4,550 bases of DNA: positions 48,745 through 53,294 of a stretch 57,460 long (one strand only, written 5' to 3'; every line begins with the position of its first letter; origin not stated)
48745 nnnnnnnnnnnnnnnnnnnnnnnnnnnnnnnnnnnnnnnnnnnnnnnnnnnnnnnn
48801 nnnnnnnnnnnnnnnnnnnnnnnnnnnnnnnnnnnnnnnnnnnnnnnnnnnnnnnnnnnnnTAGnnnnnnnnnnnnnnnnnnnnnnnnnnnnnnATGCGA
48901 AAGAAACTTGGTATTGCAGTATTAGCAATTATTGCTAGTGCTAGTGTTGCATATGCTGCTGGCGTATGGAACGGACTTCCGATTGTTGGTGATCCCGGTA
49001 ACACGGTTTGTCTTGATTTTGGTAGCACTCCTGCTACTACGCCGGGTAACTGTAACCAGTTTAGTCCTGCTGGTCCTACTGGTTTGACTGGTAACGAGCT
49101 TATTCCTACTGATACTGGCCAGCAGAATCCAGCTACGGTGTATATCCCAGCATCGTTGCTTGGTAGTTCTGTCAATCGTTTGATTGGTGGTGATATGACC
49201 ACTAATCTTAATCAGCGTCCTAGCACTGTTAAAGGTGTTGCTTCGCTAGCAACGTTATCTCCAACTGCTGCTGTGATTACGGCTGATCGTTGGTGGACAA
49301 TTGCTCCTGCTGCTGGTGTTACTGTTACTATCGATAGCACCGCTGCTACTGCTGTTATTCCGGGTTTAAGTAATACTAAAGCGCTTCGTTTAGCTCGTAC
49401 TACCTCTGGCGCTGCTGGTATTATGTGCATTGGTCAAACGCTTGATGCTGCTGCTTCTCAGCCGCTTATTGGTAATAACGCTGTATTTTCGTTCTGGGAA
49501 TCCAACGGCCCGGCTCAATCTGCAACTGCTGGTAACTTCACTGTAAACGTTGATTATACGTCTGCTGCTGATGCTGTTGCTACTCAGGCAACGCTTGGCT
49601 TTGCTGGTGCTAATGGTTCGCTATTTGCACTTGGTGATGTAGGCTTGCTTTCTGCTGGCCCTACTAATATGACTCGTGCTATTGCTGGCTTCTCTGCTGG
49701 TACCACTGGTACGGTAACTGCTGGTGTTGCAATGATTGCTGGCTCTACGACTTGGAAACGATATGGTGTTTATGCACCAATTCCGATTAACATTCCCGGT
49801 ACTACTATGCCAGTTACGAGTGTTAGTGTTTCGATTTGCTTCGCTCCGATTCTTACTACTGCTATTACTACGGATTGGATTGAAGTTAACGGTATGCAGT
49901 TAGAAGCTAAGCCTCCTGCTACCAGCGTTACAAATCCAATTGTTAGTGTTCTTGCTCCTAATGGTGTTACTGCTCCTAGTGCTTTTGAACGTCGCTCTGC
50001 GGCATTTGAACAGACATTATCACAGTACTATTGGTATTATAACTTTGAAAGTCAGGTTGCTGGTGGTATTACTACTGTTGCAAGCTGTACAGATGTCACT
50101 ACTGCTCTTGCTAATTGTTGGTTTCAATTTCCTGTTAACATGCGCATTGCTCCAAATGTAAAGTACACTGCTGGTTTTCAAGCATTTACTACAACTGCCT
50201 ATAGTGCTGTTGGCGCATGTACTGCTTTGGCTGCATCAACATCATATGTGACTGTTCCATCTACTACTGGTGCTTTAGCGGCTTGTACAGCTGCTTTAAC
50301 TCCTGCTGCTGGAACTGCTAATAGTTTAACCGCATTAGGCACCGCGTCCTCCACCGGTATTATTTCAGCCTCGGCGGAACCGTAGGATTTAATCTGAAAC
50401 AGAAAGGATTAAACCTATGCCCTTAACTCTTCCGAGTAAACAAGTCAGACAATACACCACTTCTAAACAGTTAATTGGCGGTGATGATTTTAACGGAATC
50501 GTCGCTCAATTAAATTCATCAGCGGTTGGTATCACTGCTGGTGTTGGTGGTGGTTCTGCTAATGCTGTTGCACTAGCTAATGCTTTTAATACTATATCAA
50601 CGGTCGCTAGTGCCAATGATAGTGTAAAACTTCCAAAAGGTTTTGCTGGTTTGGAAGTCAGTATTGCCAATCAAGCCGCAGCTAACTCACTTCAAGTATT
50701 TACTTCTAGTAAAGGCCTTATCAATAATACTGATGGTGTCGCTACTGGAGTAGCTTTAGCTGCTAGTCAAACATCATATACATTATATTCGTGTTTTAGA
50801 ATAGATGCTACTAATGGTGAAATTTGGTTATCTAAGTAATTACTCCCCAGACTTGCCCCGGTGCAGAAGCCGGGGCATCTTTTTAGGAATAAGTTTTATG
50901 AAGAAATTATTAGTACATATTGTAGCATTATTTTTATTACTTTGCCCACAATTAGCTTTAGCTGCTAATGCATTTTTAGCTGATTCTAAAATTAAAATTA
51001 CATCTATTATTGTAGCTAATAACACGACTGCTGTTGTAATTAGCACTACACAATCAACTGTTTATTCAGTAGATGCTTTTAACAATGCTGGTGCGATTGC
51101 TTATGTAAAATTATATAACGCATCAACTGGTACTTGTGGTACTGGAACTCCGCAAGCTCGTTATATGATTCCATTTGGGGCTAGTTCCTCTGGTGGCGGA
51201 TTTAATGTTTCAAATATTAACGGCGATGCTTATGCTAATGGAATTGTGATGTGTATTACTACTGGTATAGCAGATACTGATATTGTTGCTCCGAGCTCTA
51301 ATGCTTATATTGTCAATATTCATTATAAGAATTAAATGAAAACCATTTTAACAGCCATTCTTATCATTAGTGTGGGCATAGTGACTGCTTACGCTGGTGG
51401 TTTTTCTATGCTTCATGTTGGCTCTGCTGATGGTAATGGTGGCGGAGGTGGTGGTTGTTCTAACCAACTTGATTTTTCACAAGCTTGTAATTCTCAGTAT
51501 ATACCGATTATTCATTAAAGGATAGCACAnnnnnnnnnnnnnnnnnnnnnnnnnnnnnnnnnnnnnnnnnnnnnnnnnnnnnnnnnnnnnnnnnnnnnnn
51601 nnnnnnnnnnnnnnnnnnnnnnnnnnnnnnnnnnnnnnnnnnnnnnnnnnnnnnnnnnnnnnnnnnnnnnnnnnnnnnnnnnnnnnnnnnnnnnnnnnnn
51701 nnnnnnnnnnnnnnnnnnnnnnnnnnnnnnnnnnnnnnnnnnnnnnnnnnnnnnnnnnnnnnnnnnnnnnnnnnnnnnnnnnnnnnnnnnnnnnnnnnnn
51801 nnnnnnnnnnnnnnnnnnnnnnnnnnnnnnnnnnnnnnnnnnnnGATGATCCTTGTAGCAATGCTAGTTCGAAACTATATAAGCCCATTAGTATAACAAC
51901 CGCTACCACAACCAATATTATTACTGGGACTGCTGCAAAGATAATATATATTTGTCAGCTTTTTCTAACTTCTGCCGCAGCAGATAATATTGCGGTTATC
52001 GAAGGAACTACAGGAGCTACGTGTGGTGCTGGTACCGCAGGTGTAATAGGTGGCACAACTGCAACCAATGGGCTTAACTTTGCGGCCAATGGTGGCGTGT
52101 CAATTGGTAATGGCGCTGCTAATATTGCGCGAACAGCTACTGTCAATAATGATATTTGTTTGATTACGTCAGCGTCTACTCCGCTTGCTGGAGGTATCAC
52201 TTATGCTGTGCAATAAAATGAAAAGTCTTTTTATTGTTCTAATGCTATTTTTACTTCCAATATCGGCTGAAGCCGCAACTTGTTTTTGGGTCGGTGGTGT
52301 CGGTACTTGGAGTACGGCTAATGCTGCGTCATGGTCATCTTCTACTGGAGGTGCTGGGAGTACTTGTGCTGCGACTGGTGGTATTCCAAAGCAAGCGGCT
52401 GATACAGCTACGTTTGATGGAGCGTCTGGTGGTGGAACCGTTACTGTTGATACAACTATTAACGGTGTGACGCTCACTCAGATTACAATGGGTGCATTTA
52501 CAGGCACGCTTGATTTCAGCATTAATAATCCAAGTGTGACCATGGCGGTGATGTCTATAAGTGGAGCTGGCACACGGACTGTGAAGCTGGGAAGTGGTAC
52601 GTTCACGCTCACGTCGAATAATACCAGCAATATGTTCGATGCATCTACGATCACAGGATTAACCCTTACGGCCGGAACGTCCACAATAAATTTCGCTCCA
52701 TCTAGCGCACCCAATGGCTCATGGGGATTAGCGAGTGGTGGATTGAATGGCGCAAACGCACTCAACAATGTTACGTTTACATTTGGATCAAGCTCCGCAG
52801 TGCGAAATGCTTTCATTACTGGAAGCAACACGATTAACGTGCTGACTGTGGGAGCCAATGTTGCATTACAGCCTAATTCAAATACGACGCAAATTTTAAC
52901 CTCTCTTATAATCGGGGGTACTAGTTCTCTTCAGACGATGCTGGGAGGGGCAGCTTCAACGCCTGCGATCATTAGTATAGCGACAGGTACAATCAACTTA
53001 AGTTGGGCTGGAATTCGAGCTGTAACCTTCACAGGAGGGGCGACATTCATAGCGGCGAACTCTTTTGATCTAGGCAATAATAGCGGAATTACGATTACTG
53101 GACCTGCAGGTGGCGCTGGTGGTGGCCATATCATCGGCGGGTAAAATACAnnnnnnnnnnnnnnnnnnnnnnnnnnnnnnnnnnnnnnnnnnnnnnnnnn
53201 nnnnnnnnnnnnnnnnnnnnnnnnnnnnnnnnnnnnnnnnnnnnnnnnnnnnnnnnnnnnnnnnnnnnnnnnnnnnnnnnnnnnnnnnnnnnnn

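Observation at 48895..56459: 7.6 kb cassette of seven ORFs, six with export signals, inserted between the TerS-like gene and terL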

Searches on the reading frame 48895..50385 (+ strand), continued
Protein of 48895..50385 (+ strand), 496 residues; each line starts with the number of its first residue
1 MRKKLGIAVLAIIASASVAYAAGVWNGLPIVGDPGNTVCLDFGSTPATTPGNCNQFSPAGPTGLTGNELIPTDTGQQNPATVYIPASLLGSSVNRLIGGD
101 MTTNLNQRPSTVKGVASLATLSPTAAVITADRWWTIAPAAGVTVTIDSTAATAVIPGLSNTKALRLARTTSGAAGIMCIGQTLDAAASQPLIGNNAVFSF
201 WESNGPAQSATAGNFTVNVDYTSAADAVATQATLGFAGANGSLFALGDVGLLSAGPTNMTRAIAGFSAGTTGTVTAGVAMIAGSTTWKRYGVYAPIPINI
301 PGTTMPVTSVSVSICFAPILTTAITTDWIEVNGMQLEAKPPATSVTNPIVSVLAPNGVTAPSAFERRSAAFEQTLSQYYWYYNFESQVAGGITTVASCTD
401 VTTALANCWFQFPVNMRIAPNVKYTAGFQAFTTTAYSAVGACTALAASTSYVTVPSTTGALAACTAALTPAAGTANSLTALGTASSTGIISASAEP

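Call 71: search_protein_families(library=ncbifam, proteins=[window:48895-50385:+], max_evalue=1)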
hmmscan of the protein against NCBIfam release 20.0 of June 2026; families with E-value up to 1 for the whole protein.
window:48895-50385:+ (496 aa): 0 families

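Call 119: search_protein_families(library=padloc, proteins=[window:48895-50385:+], max_evalue=0.01)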
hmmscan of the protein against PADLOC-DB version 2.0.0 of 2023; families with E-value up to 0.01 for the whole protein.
window:48895-50385:+ (496 aa): 0 families

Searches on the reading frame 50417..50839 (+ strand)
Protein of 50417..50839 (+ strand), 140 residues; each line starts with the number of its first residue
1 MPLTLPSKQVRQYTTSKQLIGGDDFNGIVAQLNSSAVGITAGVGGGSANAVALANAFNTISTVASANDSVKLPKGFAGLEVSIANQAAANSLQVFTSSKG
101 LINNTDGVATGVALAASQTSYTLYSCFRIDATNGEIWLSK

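Call 5: search_protein_families(library=phrogs, proteins=[window:50417-50839:+], max_evalue=0.01)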
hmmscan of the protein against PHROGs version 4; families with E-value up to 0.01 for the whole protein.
window:50417-50839:+ (140 aa): 0 families

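Call 6: search_protein_families(library=pfam, proteins=[window:50417-50839:+], max_evalue=0.01)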
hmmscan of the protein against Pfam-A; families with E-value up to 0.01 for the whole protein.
window:50417-50839:+ (140 aa): 1 family
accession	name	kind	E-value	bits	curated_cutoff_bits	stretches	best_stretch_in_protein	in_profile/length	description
PF00288.32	GHMP_kinases_N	-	0.0095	16.6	22.3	0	35-72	24-62/87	GHMP kinases N terminal domain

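Call 71: search_protein_families(library=ncbifam, proteins=[window:50417-50839:+], max_evalue=1)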
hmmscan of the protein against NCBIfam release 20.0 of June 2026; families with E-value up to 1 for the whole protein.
window:50417-50839:+ (140 aa): 0 families

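Call 119: search_protein_families(library=padloc, proteins=[window:50417-50839:+], max_evalue=0.01)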
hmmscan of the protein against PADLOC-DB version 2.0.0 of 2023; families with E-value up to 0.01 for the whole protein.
window:50417-50839:+ (140 aa): 0 families

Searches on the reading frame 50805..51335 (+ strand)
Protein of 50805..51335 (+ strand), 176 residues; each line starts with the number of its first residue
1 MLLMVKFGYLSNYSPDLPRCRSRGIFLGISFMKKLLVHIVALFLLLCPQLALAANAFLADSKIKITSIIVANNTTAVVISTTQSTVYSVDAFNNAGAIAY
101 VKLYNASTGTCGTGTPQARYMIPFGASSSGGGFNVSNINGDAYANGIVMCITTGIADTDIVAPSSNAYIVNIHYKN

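Call 5: search_protein_families(library=phrogs, proteins=[window:50805-51335:+], max_evalue=0.01)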
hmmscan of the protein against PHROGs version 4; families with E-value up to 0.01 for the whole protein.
window:50805-51335:+ (176 aa): 0 families

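Call 6: search_protein_families(library=pfam, proteins=[window:50805-51335:+], max_evalue=0.01)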
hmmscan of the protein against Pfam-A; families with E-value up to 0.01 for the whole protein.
window:50805-51335:+ (176 aa): 0 families

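Call 71: search_protein_families(library=ncbifam, proteins=[window:50898-51335:+], max_evalue=1)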
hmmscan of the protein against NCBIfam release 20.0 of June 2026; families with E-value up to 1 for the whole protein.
window:50898-51335:+ (145 aa): 1 family
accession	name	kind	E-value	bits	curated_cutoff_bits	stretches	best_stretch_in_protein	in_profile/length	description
NF033102.1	bla_CepA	exception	0.0015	17.6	660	1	1-55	1-54/300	CepA family extended-spectrum class A beta-lactamase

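Call 119: search_protein_families(library=padloc, proteins=[window:50898-51335:+], max_evalue=0.01)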
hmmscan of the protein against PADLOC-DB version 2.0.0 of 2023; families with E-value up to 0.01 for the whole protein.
window:50898-51335:+ (145 aa): 0 families

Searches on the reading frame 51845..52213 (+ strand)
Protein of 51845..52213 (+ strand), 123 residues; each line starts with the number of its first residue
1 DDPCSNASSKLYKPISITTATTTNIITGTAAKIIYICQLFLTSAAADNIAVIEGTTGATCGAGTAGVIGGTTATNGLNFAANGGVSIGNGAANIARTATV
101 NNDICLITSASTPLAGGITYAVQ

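Call 95: find_related_loci(query=A4, collection=viral_contigs, flank=8000)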
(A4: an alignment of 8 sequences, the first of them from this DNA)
Query A4 (123 aa) in viral_contigs; peptide patterns used: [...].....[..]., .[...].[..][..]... (x = any residue, [..] = any of these).
141 stretches matched a pattern; 15 encode a relative of the query (tblastn E <= 1e-3); 15 distinct loci.
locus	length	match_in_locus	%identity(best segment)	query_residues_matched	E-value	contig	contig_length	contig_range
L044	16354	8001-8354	65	2-120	3e-33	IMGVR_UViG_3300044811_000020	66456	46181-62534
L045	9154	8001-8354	64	2-120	2e-32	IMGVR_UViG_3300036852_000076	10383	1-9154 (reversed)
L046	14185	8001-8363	67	1-123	2e-31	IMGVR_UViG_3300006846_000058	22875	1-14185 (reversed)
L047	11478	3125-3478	63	2-120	5e-31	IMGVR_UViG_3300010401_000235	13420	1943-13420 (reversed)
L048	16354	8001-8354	60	2-120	2e-28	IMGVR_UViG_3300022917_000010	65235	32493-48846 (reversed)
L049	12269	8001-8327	55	13-122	1e-27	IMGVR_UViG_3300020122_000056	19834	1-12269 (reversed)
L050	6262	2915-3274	57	2-123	3e-27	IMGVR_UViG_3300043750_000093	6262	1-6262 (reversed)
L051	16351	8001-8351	62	2-120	5e-27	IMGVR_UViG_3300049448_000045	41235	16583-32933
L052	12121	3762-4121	59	2-123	1e-26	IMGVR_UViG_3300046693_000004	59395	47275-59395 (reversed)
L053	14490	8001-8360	49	1-123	1e-24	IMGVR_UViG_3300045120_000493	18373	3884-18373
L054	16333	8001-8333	43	12-123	2e-19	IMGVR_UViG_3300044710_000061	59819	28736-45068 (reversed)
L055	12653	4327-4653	42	12-121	6e-18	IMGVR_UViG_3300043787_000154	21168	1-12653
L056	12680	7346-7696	50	2-120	2e-17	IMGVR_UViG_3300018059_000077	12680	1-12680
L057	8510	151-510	53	2-123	6e-17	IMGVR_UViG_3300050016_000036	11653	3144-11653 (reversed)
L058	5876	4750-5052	38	14-120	8e-14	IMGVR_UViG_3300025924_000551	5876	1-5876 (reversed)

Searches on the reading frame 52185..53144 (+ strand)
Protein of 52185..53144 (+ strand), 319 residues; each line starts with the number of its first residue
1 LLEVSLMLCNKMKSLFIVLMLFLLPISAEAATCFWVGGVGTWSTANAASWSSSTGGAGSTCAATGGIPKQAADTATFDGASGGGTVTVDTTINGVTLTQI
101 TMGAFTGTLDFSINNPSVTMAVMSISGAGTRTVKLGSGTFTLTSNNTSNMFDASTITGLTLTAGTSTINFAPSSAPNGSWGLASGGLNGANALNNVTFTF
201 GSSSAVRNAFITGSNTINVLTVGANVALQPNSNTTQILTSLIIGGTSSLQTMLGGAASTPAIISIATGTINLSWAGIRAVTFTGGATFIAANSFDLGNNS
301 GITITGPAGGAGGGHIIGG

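Call 5: search_protein_families(library=phrogs, proteins=[window:52185-53144:+], max_evalue=0.01)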
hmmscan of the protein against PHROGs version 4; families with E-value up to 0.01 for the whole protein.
window:52185-53144:+ (319 aa): 0 families

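Call 6: search_protein_families(library=pfam, proteins=[window:52185-53144:+], max_evalue=0.01)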
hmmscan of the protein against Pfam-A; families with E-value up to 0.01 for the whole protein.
window:52185-53144:+ (319 aa): 0 families

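Call 71: search_protein_families(library=ncbifam, proteins=[window:52218-53144:+], max_evalue=1)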
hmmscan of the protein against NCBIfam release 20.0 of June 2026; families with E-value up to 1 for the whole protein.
window:52218-53144:+ (308 aa): 1 family
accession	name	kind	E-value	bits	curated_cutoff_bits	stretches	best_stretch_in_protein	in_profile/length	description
NF009681.0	PRK13202.1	equivalog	0.0077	16.4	204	1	93-161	6-74/104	urease subunit beta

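Call 107: search_solved_structures(query=window:52218-53144:+, max_evalue=1)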
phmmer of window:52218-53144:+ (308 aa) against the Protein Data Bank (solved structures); distinct sequences matched with E-value up to 1: 0.

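Call 119: search_protein_families(library=padloc, proteins=[window:52218-53144:+], max_evalue=0.01)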
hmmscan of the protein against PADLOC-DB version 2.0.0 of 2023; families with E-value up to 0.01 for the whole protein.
window:52218-53144:+ (308 aa): 0 families
